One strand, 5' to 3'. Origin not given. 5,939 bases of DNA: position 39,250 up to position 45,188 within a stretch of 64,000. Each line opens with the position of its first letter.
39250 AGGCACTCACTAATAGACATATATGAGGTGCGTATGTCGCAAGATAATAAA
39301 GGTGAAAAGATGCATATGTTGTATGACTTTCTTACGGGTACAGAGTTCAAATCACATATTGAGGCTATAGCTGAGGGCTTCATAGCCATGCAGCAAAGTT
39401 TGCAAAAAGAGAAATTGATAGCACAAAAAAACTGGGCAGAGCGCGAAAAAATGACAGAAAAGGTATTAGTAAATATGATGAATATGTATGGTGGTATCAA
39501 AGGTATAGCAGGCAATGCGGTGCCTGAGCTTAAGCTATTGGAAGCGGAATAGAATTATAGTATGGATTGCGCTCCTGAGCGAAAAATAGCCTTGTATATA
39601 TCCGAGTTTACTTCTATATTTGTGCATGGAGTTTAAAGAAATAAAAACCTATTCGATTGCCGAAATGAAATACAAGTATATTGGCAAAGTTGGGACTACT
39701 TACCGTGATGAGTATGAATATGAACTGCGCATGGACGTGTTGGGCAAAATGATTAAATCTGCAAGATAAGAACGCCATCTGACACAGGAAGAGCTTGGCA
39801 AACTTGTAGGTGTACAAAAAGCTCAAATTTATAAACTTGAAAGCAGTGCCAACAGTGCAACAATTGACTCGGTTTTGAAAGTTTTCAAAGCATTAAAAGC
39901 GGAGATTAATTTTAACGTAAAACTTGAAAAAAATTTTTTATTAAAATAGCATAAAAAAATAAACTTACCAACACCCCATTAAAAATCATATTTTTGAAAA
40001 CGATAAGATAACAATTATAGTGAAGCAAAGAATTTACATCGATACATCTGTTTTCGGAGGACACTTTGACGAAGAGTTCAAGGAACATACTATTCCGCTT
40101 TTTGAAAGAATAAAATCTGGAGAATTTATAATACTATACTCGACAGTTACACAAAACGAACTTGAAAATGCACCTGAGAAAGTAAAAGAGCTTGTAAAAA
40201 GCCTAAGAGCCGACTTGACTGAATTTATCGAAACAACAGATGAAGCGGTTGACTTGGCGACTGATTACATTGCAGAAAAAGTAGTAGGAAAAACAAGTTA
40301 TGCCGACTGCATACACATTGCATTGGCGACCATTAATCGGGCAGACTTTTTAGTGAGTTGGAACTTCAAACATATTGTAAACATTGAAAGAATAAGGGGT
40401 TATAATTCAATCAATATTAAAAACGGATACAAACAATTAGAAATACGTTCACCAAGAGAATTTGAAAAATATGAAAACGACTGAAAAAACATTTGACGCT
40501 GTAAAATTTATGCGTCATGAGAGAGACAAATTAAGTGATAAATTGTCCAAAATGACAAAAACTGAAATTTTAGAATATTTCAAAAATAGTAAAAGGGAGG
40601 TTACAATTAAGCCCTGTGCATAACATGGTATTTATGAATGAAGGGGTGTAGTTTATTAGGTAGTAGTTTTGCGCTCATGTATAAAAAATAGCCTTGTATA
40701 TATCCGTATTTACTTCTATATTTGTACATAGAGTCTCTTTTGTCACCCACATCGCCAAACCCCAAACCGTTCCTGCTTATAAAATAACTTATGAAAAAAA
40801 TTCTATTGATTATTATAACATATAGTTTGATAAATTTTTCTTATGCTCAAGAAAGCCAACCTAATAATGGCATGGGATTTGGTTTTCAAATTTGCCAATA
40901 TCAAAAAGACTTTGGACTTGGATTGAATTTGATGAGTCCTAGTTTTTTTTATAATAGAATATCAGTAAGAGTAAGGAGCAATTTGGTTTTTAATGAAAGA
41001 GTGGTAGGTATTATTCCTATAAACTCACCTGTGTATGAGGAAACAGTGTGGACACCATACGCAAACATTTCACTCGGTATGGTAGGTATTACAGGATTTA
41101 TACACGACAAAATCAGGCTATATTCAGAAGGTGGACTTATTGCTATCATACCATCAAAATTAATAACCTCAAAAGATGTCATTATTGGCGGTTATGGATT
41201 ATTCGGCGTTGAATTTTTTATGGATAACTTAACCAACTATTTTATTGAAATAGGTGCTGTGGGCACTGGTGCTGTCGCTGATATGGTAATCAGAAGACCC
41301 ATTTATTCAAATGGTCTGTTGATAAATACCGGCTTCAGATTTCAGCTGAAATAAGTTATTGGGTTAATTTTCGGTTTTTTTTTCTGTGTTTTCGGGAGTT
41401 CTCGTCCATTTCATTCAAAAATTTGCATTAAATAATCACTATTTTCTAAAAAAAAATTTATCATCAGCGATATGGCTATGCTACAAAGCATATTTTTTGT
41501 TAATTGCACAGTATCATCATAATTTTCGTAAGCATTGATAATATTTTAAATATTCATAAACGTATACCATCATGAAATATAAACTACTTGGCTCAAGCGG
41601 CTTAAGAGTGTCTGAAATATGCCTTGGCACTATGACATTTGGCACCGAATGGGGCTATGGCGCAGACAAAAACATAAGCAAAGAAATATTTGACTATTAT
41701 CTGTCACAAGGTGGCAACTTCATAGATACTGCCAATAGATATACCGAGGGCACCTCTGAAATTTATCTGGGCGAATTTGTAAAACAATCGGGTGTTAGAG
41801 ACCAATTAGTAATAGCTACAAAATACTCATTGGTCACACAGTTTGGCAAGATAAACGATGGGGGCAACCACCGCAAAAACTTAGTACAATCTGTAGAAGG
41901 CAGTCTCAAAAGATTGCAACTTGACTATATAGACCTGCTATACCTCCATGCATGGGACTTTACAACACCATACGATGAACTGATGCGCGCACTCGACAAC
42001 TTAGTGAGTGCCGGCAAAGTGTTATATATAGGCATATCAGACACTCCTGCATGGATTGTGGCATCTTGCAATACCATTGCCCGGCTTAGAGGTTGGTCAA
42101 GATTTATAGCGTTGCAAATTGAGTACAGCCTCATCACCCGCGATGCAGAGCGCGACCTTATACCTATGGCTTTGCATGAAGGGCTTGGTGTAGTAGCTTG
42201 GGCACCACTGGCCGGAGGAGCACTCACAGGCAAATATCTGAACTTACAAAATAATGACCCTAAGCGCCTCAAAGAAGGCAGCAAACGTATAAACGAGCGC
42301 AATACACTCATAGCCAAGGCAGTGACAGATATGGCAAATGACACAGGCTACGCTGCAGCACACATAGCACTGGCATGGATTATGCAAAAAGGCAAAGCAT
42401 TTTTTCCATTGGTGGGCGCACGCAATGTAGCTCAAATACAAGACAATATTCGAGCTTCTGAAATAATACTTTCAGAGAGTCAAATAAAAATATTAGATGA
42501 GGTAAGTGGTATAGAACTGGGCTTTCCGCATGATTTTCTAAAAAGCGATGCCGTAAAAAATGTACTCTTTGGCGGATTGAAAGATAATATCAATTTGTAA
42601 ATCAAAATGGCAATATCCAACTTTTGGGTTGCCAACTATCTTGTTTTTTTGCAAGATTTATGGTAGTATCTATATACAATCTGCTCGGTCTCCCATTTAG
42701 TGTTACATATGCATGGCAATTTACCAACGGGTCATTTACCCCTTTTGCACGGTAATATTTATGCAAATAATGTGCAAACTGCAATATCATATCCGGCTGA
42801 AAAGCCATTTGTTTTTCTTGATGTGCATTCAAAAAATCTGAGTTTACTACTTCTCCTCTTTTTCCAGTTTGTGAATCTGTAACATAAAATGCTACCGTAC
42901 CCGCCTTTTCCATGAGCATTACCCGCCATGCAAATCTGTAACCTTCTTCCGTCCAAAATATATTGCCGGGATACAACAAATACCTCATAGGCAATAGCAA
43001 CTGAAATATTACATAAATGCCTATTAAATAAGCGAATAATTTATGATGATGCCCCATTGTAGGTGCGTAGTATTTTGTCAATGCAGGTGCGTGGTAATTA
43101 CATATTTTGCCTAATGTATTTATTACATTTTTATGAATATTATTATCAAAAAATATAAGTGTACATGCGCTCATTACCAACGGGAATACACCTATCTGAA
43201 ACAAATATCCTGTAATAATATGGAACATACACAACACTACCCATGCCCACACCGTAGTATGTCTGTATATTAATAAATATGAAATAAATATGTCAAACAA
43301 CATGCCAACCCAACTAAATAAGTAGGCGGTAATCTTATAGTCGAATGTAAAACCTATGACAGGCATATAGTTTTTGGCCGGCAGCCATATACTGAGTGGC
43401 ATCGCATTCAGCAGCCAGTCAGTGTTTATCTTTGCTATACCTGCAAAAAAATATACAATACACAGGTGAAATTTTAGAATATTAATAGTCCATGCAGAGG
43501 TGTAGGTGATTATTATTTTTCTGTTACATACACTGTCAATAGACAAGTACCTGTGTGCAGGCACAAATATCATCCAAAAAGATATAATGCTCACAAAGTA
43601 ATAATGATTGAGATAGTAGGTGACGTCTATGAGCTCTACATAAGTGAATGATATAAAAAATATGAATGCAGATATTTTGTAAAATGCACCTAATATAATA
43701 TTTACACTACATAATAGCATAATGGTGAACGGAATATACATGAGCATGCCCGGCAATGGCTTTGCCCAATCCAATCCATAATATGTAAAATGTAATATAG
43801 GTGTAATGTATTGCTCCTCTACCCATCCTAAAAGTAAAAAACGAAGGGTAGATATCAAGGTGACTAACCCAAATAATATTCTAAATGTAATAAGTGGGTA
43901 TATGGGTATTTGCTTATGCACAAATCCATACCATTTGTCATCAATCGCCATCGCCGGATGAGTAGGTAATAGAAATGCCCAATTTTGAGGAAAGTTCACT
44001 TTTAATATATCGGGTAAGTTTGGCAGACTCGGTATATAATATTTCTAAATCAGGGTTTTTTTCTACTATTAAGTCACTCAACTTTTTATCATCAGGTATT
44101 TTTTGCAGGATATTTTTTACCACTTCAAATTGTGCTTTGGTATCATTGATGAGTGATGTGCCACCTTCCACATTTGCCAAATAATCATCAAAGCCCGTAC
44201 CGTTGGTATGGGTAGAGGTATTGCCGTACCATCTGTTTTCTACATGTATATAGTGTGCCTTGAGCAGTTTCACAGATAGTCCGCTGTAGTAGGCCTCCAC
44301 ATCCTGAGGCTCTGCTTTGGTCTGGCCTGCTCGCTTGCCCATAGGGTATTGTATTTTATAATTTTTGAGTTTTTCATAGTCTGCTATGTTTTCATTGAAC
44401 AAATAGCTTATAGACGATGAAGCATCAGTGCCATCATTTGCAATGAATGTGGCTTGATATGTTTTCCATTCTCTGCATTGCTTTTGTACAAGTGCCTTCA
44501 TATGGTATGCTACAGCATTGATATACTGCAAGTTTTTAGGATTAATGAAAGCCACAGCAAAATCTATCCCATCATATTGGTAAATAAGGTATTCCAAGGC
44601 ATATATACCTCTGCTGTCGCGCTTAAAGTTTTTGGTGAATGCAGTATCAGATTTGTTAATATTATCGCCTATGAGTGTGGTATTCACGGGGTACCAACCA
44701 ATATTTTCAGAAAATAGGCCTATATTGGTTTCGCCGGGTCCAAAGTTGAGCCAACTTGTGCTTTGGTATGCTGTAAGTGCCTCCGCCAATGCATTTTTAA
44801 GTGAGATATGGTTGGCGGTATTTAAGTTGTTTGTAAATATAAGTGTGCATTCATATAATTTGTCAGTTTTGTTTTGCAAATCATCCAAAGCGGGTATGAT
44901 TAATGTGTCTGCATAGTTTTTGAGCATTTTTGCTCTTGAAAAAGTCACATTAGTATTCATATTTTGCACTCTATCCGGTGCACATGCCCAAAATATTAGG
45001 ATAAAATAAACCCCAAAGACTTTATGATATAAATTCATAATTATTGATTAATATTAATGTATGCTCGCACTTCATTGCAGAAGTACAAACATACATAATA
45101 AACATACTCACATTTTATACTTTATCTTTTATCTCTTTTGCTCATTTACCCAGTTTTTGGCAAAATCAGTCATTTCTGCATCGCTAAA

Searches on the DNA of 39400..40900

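Call 98: search_rna_families(source=window, start=39400, end=40900, threshold=evalue, max_evalue=1)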
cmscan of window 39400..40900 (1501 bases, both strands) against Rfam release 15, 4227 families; matches with E-value up to 1: 1.
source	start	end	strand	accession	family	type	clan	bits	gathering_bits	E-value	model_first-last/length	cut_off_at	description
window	40814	40889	-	RF00015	U4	Gene; snRNA; splicing;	CL00007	15.8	46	0.87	62-138/138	no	U4 spliceosomal RNA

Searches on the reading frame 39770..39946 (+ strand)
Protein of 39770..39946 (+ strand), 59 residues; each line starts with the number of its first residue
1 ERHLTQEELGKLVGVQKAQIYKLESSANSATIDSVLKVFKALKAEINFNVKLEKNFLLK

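Call 14: search_protein_families(library=pfam, proteins=[window:39770-39946:+], max_evalue=0.01)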
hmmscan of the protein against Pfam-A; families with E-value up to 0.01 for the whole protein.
window:39770-39946:+ (59 aa): 2 families
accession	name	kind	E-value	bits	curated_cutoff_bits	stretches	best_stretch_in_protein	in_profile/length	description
PF01381.28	HTH_3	-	2.4e-07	31.1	23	1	1-44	7-50/55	Helix-turn-helix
PF13560.12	HTH_31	-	0.0044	17.8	27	1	2-40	13-52/64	Helix-turn-helix domain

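Call 49: search_protein_families(library=ncbifam, proteins=[window:39770-39946:+], max_evalue=0.1)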
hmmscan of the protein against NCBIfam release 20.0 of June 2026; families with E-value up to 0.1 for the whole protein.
window:39770-39946:+ (59 aa): 9 families
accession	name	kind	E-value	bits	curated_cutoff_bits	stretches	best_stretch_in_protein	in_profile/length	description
TIGR03070.1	couple_hipB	subfamily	7.2e-09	35.5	71.65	1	2-45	14-57/58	type II toxin-antitoxin system Y4mF family antitoxin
NF007271.0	PRK09726.1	equivalog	1.4e-05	25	79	1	2-47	24-69/88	type II toxin-antitoxin system antitoxin HipB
NF041951.1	phage_RstR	subfamily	0.00047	20.4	80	1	2-44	14-56/108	RstR family transcriptional repressor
TIGR02684.1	dnstrm_HI1420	hypoth_equivalog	0.00068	19.8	53.7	1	7-47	47-87/89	addiction module antidote protein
TIGR03830.1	CxxCG_CxxCG_HTH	subfamily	0.0039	17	61.8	1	3-41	78-118/127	type II TA system antitoxin MqsA family protein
NF047948.1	male_kill_WMK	equivalog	0.007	15.8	300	1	2-48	174-220/300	WO male-killing family protein Wmk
TIGR00270.2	TIGR00270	equivalog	0.036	13.9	110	1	2-50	87-135/159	multiprotein bridging factor aMBF1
NF007257.0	PRK09706.1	subfamily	0.061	13.1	101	1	3-44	18-59/135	transcriptional repressor DicA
NF041575.1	antitoxPezA_Strep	equivalog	0.068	13.1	290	1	2-40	13-54/158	type II toxin-antitoxin system antitoxin PezA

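Call 50: search_protein_families(library=padloc, proteins=[window:39770-39946:+], max_evalue=0.01)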
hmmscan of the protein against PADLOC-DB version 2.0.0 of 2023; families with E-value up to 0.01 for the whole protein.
window:39770-39946:+ (59 aa): 7 families
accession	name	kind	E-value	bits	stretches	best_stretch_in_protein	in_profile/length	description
PDLC04142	capH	-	0.00012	21.1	1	2-48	18-64/103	capH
PDLC03952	RmrA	-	0.0018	15.2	1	3-54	35-86/395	-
PDLC02926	HTH_VI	-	0.0031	15.7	1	2-44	13-55/92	-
PDLC03951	RmrA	-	0.0034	14.4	1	2-51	20-69/400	-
PDLC03946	RmrA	-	0.0036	14.1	1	2-53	14-65/357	-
PDLC03949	RmrA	-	0.0041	14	1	2-49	14-61/363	-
PDLC03954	RmrA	-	0.0047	13.9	1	2-51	22-71/380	-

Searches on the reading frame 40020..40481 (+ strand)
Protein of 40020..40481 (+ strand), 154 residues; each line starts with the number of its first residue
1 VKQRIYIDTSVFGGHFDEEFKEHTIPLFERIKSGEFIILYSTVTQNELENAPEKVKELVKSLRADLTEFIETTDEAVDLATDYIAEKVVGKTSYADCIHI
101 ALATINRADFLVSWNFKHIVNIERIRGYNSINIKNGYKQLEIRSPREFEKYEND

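Call 14: search_protein_families(library=pfam, proteins=[window:40020-40481:+], max_evalue=0.01)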
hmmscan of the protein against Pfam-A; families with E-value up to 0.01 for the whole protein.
window:40020-40481:+ (154 aa): 3 families
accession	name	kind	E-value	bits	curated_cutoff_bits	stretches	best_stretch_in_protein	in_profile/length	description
PF01850.27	PIN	-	9.8e-06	26.6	23.6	1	5-110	1-107/120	PIN domain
PF16289.11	PIN_12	-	0.0012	19.7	32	1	5-68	1-69/172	PIN domain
PF13470.12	PIN_3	-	0.0045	18.2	27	1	4-117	1-115/115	PIN domain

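Call 49: search_protein_families(library=ncbifam, proteins=[window:40020-40481:+], max_evalue=0.1)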
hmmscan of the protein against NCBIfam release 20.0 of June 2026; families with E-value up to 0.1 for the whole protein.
window:40020-40481:+ (154 aa): 1 family
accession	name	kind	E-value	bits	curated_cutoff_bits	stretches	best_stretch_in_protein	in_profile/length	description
TIGR03036.1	trp_2_3_diox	equivalog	0.073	12.4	390.7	1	90-128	194-232/264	tryptophan 2,3-dioxygenase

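Call 50: search_protein_families(library=padloc, proteins=[window:40020-40481:+], max_evalue=0.01)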
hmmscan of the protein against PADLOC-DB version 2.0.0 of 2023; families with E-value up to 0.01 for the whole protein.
window:40020-40481:+ (154 aa): 1 family
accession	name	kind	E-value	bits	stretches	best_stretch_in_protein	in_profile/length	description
PDLC01859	CARF3--CARF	-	0.0097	13.7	0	11-68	6-67/213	-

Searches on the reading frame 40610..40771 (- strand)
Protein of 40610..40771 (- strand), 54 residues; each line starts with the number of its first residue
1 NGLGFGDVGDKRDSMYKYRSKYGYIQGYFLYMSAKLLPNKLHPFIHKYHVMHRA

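Call 32: find_homologous_proteins(query=window:40610-40771:-, max_evalue=10)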
Query seq(54 aa): no candidate shares three 5-residue words with the query. No homologue found.

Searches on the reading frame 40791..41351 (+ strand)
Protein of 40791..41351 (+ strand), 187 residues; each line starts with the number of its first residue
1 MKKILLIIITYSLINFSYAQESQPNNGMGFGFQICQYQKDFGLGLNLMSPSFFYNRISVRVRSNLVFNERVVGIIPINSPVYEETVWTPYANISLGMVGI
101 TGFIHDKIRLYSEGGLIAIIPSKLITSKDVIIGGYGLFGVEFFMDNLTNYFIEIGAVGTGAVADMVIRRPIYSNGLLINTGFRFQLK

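Call 14: search_protein_families(library=pfam, proteins=[window:40791-41351:+], max_evalue=0.01)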
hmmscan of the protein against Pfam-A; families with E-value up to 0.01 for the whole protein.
window:40791-41351:+ (187 aa): 0 families

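Call 34: find_encoding_contigs(protein=window:40791-41351:+, flank=10000, max_places=10)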
Protein window:40791-41351:+ (187 aa): 1 contig read that carries it; 1 place shown.
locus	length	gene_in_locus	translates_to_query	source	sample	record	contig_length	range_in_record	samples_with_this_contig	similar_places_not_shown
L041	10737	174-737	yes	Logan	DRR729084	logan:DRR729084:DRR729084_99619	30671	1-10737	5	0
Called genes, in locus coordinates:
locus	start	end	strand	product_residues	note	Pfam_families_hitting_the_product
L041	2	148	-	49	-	?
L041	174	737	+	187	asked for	-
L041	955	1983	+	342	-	PF00248:Aldo_ket_red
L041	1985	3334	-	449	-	PF05090:HTTM, PF22777:VKGC_lumenal_dom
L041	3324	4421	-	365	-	PF09375:Peptidase_M75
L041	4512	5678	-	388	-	-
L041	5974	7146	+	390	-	PF13173:AAA_14, PF13635:DUF4143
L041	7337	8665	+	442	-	PF00180:Iso_dh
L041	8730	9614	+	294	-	PF14730:DUF4468 (faint)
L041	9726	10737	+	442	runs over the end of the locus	PF02881:SRP54_N, PF06414:Zeta_toxin (weak), PF13401:AAA_22 (weak), PF00448:SRP54, PF01656:CbiA (weak), PF02978:SRP_SPB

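Call 49: search_protein_families(library=ncbifam, proteins=[window:40791-41351:+], max_evalue=0.1)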
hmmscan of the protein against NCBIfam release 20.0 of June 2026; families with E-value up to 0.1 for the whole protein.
window:40791-41351:+ (187 aa): 2 families
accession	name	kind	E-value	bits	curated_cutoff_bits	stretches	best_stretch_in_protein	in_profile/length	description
TIGR01142.1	purT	equivalog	0.021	13.7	502.15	1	131-157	245-271/380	phosphoribosylglycinamide formyltransferase 2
NF006766.0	PRK09288.1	equivalog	0.051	12.3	339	1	132-156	259-283/396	formate-dependent phosphoribosylglycinamide formyltransferase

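Call 50: search_protein_families(library=padloc, proteins=[window:40791-41351:+], max_evalue=0.01)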
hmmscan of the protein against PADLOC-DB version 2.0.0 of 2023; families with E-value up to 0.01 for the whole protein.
window:40791-41351:+ (187 aa): 0 families

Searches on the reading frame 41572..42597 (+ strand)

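Call 14: search_protein_families(library=pfam, proteins=[window:41572-42597:+], max_evalue=0.01)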
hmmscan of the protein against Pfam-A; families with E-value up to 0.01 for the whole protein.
window:41572-42597:+ (342 aa): 1 family
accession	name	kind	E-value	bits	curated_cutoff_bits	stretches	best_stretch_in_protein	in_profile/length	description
PF00248.27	Aldo_ket_red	-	1.2e-77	261.3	24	1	15-311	1-289/291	Aldo/keto reductase family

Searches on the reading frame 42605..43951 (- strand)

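Call 91: search_protein_families(library=pfam, proteins=[window:42605-43951:-], max_evalue=0.001)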
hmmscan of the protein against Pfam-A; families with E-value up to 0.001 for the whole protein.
window:42605-43951:- (449 aa): 2 families
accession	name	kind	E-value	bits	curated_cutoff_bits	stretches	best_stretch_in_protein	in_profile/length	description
PF05090.19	HTTM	-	6.2e-70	236.2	27.7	1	17-270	6-257/259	HTTM domain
PF22777.1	VKGC_lumenal_dom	-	4.6e-55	186.1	27.7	1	303-449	2-149/152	Vitamin K-dependent gamma-carboxylase, lumenal domain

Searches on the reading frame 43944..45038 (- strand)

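Call 91: search_protein_families(library=pfam, proteins=[window:43944-45038:-], max_evalue=0.001)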
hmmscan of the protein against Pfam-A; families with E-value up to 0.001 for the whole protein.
window:43944-45038:- (365 aa): 1 family
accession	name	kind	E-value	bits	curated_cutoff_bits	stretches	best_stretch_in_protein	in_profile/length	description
PF09375.15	Peptidase_M75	-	2.5e-22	80.2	23.5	1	47-330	1-269/288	Imelysin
